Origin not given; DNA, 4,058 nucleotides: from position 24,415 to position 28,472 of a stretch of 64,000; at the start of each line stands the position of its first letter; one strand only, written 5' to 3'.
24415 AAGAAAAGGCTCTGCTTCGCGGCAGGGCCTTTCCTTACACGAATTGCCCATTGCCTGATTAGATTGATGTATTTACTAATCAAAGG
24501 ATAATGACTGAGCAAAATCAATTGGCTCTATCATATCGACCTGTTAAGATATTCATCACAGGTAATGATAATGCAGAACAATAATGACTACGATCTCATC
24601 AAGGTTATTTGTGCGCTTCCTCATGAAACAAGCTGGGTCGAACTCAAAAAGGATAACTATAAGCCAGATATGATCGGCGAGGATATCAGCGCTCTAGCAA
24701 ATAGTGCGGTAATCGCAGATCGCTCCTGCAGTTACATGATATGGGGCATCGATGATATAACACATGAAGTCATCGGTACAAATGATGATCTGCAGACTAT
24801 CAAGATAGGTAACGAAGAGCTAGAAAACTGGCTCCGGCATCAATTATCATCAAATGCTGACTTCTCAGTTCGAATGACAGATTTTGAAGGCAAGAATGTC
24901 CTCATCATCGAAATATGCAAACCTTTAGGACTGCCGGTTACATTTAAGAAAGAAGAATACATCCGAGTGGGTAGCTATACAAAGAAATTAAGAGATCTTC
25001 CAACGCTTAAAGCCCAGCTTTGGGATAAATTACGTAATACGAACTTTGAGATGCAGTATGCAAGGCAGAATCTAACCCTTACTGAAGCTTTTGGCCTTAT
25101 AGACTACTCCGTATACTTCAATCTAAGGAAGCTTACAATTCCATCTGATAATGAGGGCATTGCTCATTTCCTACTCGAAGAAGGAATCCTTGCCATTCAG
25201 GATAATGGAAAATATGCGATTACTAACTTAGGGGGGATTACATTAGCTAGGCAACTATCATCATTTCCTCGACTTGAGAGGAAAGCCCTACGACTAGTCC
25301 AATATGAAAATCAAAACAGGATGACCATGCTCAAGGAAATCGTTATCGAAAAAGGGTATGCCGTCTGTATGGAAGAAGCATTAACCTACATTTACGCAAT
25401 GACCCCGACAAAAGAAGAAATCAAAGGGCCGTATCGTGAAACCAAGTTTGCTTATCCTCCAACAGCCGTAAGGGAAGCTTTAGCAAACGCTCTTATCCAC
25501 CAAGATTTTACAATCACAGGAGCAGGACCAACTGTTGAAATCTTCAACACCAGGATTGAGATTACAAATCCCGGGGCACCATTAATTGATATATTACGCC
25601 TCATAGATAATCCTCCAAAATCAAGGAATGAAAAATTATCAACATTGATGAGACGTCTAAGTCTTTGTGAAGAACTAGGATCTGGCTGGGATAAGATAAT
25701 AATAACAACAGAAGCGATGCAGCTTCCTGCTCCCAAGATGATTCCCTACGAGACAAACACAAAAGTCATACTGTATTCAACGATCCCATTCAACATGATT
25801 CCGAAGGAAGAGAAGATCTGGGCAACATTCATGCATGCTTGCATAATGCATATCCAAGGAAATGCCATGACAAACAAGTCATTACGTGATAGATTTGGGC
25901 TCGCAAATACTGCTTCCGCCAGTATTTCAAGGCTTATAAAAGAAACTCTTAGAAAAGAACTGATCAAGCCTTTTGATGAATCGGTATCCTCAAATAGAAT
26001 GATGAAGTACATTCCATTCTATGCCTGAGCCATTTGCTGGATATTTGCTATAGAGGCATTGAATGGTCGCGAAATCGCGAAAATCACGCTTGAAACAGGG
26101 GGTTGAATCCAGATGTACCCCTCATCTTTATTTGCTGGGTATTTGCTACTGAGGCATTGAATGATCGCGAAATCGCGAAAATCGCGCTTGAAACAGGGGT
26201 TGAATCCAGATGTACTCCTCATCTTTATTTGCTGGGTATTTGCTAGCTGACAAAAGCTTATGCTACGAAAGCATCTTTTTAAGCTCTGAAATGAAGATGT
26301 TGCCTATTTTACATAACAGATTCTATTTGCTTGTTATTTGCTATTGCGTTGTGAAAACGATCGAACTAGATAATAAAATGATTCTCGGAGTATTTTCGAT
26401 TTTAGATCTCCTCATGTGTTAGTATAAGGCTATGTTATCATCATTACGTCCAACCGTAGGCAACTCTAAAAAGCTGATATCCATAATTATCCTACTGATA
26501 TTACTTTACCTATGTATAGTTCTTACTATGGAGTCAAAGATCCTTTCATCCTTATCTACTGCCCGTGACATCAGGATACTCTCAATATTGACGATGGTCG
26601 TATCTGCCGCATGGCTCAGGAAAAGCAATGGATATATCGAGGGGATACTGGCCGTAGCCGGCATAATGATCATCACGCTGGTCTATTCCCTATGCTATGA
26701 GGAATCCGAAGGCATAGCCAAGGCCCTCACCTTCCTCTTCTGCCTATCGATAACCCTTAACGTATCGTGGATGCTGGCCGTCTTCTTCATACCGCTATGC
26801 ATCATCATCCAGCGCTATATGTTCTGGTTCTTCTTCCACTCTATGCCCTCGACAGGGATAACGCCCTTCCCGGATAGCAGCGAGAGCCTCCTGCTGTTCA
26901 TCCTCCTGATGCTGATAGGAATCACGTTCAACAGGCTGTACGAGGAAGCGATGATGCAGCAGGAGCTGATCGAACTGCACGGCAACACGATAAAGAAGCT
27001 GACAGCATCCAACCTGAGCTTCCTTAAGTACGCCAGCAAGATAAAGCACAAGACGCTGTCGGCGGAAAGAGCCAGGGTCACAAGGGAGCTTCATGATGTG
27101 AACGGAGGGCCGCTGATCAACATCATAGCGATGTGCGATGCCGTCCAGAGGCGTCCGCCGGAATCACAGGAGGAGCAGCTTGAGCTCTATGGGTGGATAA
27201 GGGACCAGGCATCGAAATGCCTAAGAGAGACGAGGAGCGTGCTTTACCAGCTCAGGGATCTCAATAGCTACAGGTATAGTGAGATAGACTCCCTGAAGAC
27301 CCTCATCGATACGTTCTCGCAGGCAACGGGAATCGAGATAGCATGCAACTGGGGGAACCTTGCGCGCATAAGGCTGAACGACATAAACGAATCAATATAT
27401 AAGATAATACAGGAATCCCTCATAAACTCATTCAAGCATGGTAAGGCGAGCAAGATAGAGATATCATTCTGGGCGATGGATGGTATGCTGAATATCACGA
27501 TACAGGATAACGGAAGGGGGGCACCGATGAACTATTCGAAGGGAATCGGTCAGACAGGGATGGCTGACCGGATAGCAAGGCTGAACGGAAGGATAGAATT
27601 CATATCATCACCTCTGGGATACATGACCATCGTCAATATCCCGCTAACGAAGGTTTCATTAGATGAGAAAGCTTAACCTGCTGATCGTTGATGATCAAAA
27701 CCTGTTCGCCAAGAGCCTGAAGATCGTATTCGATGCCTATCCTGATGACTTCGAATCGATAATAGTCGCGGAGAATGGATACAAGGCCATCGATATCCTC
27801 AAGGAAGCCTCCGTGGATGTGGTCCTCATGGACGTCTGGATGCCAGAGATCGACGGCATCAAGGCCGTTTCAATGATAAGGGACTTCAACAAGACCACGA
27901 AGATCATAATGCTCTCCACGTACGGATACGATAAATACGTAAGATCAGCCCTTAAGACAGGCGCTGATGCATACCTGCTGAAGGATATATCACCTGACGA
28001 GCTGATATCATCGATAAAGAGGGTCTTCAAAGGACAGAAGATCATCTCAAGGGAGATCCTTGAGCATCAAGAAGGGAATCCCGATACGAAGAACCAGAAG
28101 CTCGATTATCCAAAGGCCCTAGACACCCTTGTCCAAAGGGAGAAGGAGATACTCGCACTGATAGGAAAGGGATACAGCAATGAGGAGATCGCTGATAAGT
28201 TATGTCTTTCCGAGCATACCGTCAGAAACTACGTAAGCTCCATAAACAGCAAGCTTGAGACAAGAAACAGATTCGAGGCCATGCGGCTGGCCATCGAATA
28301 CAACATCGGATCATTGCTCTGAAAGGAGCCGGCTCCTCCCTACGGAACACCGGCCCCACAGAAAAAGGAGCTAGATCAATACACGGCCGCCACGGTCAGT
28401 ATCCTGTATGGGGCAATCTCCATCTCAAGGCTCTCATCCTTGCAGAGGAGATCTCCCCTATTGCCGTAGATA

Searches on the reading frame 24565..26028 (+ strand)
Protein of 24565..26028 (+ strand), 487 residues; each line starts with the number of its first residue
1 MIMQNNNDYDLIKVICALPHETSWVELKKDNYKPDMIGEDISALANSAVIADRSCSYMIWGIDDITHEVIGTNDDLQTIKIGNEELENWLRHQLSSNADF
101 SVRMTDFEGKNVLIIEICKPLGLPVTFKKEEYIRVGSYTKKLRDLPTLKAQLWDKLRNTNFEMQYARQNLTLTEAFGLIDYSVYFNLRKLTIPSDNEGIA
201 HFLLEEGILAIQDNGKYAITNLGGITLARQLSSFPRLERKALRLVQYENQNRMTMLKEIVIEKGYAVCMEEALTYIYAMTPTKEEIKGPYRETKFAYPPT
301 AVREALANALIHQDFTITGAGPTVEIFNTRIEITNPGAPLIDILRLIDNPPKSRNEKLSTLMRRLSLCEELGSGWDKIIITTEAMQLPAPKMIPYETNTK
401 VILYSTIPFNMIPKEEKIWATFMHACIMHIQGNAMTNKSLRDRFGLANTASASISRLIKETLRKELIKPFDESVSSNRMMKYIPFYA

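Call 86: search_protein_families(library=pfam, max_evalue=0.0001, proteins=[window:24565-26028:+])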
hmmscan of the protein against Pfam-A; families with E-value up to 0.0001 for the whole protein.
window:24565-26028:+ (487 aa): 2 families
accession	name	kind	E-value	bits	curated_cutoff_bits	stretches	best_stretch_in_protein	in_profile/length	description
PF13749.12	HATPase_c_4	-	1.3e-17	64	26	1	319-403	1-89/89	Putative ATP-dependent DNA helicase recG C-terminal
PF04326.19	SLFN_AlbA_2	-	1.5e-14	55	25.3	1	21-142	1-117/118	Schlafen, AlbA_2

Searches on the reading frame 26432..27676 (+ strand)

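Call 86: search_protein_families(library=pfam, max_evalue=0.0001, proteins=[window:26432-27676:+])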
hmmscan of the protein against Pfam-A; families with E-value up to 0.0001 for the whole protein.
window:26432-27676:+ (414 aa): 2 families
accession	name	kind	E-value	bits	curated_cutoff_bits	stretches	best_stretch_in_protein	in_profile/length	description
PF07730.19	HisKA_3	-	4.3e-09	37.2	24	1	212-276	1-65/68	Histidine kinase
PF02518.31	HATPase_c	-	2.9e-08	34.6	26.4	1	320-400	4-103/111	Histidine kinase-, DNA gyrase B-, and HSP90-like ATPase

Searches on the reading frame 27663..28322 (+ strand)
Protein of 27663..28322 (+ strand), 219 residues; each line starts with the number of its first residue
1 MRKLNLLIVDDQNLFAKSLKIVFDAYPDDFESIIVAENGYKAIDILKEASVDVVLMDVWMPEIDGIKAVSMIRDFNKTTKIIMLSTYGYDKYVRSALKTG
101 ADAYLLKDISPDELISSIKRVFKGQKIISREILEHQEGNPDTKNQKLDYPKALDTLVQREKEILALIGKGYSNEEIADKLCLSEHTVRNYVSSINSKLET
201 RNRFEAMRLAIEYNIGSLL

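Call 86: search_protein_families(library=pfam, max_evalue=0.0001, proteins=[window:27663-28322:+])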
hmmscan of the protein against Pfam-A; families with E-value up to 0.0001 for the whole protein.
window:27663-28322:+ (219 aa): 3 families
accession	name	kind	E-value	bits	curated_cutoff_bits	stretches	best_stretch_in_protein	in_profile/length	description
PF00072.30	Response_reg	-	7.5e-27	94.1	30.2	1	7-118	2-110/111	Response regulator receiver domain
PF00196.25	GerE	-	1e-16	60.7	23.5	1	155-210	2-57/57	Bacterial regulatory proteins, luxR family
PF08281.18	Sigma70_r4_2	-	8.7e-06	25.7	25.7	1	151-192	6-48/54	Sigma-70, region 4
